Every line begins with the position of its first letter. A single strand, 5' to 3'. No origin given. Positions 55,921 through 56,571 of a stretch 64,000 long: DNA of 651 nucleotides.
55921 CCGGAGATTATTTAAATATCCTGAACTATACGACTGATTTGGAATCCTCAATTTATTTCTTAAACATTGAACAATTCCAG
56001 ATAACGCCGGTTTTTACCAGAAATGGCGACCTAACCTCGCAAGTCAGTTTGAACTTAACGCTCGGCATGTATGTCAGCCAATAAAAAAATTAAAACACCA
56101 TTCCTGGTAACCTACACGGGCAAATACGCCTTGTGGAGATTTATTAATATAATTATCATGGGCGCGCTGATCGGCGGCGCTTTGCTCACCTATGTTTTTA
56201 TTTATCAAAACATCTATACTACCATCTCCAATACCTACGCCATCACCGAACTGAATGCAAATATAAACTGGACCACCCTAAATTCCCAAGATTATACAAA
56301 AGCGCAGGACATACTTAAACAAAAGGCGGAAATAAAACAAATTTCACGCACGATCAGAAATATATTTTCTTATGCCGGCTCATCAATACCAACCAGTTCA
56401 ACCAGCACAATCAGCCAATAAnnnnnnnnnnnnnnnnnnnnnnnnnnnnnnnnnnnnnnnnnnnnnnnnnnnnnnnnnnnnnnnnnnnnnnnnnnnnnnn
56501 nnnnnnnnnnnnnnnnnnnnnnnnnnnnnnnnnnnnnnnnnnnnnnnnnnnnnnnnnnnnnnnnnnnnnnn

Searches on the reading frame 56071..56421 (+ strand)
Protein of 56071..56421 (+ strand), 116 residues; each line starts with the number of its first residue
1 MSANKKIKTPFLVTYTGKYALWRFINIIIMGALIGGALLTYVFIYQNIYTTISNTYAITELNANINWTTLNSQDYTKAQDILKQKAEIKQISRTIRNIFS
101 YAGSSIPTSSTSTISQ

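Call 16: search_protein_families(library=pfam, proteins=[window:56071-56421:+], max_evalue=0.001)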
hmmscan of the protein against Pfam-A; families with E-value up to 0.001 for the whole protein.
window:56071-56421:+ (116 aa): 0 families

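Call 91: search_protein_families(library=pfam, proteins=[window:56071-56421:+], max_evalue=0.1)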
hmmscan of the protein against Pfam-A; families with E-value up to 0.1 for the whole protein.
window:56071-56421:+ (116 aa): 4 families
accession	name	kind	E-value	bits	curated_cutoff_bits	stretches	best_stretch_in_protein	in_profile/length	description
PF23959.1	DUF7288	-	0.03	15.2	27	1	51-98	23-69/184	Family of unknown function (DUF7288)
PF11667.14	DUF3267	-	0.037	14.8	27.1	1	6-50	28-76/108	Putative zincin peptidase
PF17434.7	DUF5413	-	0.051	14.4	31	1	23-63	3-43/133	Family of unknown function (DUF5413)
PF17452.7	YnfE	-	0.052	14.3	25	1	66-100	13-48/78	Uncharacterized YnfE-like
